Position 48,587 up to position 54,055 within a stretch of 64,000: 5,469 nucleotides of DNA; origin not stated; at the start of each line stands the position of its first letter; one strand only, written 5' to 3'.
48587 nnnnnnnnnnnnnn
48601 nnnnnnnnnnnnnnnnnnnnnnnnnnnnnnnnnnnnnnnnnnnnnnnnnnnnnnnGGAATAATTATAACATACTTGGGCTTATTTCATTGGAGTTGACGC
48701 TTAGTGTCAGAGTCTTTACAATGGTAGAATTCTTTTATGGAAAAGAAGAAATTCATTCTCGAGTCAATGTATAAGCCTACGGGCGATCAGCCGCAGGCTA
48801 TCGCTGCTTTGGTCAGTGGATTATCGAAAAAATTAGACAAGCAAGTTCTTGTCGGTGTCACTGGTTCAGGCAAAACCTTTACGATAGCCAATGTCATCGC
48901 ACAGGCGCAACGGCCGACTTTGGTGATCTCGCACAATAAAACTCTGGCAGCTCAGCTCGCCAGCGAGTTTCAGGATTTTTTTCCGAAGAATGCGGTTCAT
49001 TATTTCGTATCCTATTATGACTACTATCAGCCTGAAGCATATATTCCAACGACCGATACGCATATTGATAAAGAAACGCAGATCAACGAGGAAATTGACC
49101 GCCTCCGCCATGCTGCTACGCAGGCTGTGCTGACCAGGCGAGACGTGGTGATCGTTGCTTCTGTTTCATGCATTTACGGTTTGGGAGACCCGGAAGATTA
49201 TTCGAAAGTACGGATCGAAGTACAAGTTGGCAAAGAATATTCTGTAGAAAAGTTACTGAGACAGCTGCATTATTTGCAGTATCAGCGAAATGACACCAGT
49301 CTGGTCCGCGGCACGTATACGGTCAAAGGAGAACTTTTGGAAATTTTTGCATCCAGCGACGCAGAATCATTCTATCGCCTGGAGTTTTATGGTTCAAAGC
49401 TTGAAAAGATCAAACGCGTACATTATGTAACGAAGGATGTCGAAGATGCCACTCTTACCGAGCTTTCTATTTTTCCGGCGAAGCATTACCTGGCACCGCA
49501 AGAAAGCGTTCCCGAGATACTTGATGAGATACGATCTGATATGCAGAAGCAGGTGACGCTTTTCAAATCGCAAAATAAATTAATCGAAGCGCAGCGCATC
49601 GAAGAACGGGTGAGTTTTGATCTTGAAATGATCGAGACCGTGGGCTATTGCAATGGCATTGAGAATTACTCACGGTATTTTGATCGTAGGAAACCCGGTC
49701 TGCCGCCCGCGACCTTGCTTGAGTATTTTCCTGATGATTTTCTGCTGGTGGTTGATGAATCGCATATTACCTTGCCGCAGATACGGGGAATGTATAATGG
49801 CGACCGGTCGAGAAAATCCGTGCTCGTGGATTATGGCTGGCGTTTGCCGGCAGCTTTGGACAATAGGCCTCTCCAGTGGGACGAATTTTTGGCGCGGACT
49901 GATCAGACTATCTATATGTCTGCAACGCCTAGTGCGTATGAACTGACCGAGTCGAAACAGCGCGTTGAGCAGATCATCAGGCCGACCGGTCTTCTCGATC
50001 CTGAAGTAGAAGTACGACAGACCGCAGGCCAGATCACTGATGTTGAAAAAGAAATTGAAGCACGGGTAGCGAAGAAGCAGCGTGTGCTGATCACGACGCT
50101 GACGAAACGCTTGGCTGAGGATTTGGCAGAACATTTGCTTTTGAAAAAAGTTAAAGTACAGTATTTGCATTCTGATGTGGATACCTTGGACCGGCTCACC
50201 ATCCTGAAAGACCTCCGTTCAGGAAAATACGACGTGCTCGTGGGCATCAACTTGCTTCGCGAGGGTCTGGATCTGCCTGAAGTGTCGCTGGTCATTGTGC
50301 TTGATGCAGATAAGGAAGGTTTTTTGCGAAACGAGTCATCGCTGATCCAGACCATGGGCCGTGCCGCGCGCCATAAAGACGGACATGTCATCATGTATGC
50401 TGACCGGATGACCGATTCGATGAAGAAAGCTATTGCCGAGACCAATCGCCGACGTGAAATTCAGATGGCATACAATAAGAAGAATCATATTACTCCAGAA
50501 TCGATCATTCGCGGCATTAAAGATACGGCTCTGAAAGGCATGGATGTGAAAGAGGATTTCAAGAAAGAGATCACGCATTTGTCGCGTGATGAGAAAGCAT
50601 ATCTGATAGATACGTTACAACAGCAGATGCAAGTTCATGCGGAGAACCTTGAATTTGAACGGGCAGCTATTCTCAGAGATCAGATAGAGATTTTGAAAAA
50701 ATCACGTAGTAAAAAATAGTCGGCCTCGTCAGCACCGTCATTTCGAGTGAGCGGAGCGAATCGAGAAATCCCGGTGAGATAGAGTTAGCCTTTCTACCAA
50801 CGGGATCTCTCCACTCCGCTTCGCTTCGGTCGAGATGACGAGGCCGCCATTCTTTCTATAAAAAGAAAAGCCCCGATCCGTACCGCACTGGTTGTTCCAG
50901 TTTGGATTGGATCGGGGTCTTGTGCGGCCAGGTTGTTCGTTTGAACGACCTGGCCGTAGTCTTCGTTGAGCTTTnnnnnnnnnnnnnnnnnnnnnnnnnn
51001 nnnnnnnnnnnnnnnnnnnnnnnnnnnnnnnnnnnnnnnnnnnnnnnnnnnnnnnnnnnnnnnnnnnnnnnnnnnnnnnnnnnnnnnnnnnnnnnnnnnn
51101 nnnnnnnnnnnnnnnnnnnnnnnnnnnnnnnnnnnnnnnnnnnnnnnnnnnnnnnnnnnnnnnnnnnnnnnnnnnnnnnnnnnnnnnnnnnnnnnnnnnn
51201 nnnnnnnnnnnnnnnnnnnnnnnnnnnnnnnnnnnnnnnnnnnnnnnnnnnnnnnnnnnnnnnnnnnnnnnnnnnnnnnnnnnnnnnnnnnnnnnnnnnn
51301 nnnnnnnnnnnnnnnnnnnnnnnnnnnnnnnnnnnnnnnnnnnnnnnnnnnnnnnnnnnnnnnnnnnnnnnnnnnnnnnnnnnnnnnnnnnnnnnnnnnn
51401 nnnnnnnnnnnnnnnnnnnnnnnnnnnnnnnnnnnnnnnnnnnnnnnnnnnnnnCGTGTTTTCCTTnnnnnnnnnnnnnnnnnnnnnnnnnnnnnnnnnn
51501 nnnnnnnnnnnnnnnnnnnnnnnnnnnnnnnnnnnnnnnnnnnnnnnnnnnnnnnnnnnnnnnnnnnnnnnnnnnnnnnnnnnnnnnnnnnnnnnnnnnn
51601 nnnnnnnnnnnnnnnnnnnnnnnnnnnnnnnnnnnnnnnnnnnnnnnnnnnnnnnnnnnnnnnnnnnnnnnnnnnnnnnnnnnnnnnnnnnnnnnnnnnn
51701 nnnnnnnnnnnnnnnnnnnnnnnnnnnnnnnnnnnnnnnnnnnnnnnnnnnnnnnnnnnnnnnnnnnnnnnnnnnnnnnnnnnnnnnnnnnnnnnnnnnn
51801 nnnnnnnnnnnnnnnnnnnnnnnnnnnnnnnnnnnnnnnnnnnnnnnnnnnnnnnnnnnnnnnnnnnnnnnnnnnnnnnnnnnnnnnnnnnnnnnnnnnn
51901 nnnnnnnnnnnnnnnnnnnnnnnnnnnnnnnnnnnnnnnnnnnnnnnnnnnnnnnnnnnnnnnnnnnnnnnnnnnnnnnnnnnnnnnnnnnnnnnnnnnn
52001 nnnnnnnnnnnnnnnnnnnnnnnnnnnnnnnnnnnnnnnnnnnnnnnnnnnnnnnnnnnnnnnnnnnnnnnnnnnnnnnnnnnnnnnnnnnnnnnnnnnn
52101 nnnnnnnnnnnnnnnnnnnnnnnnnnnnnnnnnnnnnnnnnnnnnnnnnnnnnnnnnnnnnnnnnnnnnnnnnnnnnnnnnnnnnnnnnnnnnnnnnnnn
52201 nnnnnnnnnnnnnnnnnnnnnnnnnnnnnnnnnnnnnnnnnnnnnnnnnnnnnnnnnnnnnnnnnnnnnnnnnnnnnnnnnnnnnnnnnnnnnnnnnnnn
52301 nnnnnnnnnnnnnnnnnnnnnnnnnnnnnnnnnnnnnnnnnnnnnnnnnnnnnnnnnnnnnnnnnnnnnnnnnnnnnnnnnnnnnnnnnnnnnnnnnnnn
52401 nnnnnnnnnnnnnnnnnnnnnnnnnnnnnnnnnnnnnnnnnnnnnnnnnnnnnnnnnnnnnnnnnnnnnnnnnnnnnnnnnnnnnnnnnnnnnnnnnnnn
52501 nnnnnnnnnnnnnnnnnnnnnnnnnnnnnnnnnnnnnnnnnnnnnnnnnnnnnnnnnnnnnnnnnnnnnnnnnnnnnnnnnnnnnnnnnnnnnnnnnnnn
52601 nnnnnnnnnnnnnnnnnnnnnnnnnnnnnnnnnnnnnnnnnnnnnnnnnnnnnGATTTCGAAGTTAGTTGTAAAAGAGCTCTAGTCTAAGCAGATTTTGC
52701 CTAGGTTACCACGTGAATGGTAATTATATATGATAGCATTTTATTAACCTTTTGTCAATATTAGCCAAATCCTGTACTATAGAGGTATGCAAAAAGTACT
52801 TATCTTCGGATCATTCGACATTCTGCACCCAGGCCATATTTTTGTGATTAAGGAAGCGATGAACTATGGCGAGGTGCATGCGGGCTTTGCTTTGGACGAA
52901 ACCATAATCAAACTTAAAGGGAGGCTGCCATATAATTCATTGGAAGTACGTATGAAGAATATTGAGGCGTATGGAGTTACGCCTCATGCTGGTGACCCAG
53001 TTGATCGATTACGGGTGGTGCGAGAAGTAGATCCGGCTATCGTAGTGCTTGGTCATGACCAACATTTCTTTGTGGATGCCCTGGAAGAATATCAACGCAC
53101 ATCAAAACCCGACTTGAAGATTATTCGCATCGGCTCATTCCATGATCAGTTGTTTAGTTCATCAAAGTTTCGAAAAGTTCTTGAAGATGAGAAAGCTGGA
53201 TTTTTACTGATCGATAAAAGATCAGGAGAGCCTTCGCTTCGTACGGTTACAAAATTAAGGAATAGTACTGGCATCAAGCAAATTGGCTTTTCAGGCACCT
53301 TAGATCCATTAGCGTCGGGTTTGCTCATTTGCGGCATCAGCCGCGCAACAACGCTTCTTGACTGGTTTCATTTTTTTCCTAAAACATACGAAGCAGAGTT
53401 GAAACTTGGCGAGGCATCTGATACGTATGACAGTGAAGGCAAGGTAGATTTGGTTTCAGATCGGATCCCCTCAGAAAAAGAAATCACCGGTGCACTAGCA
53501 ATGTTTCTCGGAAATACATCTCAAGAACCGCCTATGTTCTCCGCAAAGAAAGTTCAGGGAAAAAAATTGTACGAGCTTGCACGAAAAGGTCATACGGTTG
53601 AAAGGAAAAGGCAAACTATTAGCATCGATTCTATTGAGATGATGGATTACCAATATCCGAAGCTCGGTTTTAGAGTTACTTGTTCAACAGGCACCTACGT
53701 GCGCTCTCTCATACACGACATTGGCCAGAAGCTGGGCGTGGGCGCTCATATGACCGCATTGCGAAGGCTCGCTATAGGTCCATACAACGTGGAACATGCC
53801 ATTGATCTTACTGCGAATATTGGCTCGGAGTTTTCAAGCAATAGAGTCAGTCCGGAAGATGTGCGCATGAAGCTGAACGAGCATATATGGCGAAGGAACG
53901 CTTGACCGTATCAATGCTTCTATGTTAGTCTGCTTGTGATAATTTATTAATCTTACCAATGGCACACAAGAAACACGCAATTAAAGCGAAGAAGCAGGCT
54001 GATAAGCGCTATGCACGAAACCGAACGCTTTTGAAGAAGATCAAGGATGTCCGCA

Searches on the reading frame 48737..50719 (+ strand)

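Call 17: search_protein_families(library=pfam, proteins=[window:48737-50719:+], max_evalue=0.001)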
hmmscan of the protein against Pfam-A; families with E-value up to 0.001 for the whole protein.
window:48737-50719:+ (660 aa): 6 families
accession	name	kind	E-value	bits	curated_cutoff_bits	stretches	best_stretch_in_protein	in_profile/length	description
PF12344.14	UvrB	-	4.7e-22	78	27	1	553-594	1-42/43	Ultra-violet resistance protein B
PF00271.37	Helicase_C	-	9.5e-22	77.8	23.5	1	436-546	6-109/110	Helicase conserved C-terminal domain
PF17757.6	UvrB_inter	-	1.1e-21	77.1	22.9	1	160-251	1-91/91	UvrB interaction domain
PF04851.21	ResIII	-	7.8e-12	45.9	22.5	1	13-87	3-82/164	Type III restriction enzyme, res subunit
PF02151.25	UVR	-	1.5e-07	31.4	21.5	1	623-655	3-35/36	UvrB/uvrC motif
PF00270.35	DEAD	-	1.7e-06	28.3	26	1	17-87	3-76/167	DEAD/DEAH box helicase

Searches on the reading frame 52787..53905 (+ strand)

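Call 17: search_protein_families(library=pfam, proteins=[window:52787-53905:+], max_evalue=0.001)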
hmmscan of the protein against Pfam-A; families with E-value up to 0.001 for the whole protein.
window:52787-53905:+ (372 aa): 3 families
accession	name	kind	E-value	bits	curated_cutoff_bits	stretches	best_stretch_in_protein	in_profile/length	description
PF01509.24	TruB_N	-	4.1e-46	157.5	27.3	1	158-305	1-149/149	TruB family pseudouridylate synthase (N terminal domain)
PF16198.10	TruB_C_2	-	3.9e-12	46.6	29.3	1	306-341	1-36/66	tRNA pseudouridylate synthase B C-terminal domain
PF01467.32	CTP_transf_like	-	1.2e-09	38.9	21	1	6-129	2-131/133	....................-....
